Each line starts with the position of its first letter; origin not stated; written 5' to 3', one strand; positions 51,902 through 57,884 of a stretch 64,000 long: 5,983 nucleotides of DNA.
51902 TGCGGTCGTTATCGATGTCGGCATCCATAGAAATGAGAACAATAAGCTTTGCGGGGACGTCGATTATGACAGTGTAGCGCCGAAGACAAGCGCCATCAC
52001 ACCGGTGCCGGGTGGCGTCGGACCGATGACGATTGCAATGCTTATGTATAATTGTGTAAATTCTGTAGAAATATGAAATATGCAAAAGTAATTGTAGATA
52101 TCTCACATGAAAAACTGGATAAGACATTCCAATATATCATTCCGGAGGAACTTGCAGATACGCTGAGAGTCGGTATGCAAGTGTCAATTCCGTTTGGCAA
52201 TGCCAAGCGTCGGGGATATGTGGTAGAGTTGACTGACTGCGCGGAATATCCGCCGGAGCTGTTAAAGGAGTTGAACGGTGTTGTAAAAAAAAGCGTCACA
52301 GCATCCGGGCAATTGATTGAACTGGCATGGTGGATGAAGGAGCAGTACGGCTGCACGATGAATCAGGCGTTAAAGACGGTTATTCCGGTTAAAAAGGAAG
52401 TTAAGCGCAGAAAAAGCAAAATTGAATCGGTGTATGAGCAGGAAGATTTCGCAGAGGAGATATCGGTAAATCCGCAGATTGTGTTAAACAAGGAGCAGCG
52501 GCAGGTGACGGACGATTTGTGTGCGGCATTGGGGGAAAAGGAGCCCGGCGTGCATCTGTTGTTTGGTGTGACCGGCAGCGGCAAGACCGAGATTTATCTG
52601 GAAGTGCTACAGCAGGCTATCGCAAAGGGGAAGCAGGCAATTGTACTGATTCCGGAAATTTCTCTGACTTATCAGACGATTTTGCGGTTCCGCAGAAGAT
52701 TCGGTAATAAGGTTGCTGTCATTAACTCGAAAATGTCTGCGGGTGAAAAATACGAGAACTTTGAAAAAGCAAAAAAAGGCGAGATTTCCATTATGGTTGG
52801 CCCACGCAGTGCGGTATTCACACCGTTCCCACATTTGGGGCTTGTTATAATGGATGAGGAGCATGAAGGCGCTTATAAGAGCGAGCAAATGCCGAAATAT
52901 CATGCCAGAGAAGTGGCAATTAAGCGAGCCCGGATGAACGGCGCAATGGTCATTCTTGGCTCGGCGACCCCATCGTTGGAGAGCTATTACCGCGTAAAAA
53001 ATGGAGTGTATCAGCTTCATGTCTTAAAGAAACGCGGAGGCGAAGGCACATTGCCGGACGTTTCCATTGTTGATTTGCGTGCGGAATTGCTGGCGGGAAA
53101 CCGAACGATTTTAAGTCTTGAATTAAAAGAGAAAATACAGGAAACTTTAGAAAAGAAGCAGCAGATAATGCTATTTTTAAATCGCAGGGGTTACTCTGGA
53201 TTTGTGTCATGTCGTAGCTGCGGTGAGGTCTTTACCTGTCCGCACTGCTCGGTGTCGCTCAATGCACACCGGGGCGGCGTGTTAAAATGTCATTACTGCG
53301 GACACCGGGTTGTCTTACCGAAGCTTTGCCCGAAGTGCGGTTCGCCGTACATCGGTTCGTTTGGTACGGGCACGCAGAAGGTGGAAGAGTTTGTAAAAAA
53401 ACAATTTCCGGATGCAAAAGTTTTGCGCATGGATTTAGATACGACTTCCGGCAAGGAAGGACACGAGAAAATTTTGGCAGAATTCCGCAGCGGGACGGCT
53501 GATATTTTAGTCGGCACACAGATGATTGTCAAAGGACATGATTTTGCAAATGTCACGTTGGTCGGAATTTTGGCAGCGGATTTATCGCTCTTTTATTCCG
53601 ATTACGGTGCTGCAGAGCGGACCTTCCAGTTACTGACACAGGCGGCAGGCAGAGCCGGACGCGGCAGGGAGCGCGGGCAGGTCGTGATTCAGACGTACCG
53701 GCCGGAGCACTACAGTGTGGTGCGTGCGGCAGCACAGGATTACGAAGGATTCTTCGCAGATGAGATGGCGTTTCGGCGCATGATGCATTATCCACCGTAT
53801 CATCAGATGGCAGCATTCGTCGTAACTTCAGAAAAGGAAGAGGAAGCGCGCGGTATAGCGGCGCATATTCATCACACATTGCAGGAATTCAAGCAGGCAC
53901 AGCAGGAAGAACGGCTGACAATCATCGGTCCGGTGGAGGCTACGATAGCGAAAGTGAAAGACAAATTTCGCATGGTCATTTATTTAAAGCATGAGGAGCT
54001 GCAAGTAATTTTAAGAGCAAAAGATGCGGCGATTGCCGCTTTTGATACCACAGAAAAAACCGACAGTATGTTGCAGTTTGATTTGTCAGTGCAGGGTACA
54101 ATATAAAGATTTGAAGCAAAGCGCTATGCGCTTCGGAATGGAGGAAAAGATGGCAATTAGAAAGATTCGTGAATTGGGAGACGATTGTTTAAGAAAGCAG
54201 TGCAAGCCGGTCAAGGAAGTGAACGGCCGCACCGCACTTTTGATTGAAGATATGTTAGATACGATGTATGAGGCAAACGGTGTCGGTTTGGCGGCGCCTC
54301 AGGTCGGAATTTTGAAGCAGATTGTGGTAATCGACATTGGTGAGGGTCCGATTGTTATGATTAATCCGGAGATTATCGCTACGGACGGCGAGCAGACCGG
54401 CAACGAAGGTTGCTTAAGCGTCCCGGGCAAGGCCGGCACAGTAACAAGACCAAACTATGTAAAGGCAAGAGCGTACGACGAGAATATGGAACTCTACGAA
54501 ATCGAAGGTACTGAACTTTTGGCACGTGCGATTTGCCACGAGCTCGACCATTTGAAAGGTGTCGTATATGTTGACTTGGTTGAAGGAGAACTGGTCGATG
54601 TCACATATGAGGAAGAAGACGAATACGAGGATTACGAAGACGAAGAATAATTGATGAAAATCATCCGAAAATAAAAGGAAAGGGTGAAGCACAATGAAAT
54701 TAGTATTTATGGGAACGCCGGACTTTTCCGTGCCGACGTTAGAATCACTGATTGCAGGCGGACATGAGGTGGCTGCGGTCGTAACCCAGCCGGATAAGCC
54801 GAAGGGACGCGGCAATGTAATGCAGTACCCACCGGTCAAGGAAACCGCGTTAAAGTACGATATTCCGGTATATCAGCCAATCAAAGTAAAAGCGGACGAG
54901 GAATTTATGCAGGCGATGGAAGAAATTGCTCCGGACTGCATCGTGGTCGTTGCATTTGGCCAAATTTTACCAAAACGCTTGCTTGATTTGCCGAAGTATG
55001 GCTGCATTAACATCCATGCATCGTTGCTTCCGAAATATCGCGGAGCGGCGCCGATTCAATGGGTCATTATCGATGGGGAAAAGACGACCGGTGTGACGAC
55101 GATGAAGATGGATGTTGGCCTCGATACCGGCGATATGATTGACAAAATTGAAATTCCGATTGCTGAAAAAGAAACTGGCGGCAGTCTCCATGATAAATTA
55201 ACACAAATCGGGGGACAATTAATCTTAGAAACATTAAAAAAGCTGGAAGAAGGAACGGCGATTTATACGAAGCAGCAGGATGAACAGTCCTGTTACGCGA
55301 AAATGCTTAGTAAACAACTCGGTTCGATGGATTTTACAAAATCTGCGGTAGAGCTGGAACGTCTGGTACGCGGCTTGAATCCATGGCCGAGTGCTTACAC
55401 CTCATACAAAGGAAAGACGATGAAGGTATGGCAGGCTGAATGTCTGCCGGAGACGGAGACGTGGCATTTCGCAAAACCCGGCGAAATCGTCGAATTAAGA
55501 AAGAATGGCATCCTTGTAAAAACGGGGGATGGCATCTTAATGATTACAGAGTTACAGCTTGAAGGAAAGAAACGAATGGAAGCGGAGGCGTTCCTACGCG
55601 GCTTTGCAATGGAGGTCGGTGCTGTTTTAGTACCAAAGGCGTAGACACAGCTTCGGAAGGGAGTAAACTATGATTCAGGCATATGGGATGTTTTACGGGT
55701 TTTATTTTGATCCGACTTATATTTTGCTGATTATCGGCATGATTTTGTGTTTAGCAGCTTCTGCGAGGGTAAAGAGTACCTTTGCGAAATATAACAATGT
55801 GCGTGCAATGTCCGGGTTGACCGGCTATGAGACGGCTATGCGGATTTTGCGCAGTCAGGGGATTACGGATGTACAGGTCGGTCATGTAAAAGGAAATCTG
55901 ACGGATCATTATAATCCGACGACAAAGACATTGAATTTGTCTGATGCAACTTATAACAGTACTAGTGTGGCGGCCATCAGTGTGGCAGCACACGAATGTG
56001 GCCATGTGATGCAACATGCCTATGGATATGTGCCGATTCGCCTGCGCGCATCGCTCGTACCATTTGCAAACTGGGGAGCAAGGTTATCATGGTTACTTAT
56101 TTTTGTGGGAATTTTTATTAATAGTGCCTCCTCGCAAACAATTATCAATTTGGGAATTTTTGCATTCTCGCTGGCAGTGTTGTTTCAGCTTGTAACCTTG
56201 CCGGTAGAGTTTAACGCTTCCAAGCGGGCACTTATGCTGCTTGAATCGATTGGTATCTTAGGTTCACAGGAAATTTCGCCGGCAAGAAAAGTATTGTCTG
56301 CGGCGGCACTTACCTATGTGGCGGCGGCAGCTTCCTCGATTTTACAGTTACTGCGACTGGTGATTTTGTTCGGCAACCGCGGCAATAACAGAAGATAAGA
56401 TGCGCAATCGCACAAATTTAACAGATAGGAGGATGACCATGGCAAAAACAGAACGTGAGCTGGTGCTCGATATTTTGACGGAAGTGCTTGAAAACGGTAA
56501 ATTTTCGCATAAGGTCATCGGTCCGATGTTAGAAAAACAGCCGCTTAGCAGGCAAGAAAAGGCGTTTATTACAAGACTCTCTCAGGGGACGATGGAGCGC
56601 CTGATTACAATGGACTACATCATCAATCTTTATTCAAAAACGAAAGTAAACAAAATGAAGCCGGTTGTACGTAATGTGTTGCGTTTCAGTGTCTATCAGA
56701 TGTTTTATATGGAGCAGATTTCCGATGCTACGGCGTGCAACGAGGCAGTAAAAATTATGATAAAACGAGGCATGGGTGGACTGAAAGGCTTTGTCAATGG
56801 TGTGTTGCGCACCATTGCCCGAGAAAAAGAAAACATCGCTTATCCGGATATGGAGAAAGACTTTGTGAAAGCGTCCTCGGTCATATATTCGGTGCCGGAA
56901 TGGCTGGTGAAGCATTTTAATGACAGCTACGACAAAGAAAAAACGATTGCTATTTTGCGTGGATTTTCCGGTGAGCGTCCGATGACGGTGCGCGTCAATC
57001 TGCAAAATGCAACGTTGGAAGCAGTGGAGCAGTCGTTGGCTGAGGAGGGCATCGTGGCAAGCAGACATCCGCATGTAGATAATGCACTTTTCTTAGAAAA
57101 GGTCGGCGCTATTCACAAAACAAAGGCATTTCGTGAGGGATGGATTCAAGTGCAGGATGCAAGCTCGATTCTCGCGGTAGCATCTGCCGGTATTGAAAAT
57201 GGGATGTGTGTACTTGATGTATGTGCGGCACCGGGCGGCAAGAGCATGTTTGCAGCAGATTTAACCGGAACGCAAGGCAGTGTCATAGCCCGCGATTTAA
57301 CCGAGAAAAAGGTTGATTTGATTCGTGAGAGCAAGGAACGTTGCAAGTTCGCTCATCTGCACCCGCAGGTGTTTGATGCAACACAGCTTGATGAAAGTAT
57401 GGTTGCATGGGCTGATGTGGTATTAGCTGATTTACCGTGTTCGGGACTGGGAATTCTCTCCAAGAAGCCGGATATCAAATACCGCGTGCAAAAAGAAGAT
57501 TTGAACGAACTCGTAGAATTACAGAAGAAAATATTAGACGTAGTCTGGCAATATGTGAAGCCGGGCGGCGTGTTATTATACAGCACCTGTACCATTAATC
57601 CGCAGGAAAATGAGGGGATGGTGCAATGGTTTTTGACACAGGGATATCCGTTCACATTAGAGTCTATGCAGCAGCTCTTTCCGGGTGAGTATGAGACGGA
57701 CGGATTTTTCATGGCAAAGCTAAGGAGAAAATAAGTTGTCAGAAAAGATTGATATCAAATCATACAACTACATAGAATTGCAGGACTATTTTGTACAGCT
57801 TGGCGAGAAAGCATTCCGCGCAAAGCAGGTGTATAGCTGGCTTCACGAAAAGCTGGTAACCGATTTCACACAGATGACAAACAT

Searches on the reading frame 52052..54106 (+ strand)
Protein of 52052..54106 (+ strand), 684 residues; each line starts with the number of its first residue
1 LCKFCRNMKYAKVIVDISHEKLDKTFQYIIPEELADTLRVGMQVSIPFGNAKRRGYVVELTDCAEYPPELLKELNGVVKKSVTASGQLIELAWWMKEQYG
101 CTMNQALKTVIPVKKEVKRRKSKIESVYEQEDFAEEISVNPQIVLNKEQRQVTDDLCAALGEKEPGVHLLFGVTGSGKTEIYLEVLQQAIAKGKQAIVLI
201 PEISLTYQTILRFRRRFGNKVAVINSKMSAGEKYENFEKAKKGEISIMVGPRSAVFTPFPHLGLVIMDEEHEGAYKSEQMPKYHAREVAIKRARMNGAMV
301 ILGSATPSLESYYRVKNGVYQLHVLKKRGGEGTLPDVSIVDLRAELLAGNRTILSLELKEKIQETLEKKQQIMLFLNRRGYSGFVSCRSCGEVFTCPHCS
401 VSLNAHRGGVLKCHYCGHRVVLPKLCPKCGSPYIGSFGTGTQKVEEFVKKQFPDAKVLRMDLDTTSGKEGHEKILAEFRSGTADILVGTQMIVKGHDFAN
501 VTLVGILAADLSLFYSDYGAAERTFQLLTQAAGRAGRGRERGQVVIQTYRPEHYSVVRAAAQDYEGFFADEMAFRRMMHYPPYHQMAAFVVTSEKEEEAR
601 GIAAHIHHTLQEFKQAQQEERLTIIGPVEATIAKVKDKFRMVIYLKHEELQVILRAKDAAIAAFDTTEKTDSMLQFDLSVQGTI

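Call 77: search_protein_families(library=pfam, proteins=[window:52052-54106:+], max_evalue=0.00001)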
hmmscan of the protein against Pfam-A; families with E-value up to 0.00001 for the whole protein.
window:52052-54106:+ (684 aa): 6 families
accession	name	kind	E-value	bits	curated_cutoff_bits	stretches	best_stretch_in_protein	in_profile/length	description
PF17764.6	PriA_3primeBD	-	3.1e-23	81.9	22.7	1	12-112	1-96/96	3'DNA-binding domain (3'BD)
PF00270.35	DEAD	-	1.7e-16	60.8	26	1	170-311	19-163/167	DEAD/DEAH box helicase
PF04851.21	ResIII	-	2.6e-15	57.1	22.5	1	143-308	2-163/164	Type III restriction enzyme, res subunit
PF00271.37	Helicase_C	-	1.6e-14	54.5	23.5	1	440-537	24-108/110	Helicase conserved C-terminal domain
PF18074.6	PriA_C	-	5.2e-13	50.1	26.9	1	582-662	1-78/95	Primosomal protein N C-terminal domain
PF18319.7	Zn_ribbon_PriA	-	4.3e-06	27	26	1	396-419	1-25/27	PriA DNA helicase Cys-rich region (CRR) domain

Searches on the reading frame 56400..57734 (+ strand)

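Call 77: search_protein_families(library=pfam, proteins=[window:56400-57734:+], max_evalue=0.00001)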
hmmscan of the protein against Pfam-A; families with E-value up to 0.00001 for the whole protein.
window:56400-57734:+ (444 aa): 5 families
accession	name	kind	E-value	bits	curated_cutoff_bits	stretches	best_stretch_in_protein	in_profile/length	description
PF01189.24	Methyltr_RsmB-F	-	2.7e-44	151.7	27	1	267-442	8-199/199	16S rRNA methyltransferase RsmB/F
PF01029.23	NusB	-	7.5e-29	101.2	23.1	1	17-141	2-133/133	NusB family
PF22458.1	RsmF-B_ferredox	-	6.1e-15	55.6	27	1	166-238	2-73/74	Methyltr_RsmF/B-like, ferredoxin-like domain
PF13847.12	Methyltransf_31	-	2.7e-09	37.3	27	1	266-398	2-113/145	Methyltransferase domain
PF01728.25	FtsJ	-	3e-08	34.3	24.1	1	265-413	19-153/181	FtsJ-like methyltransferase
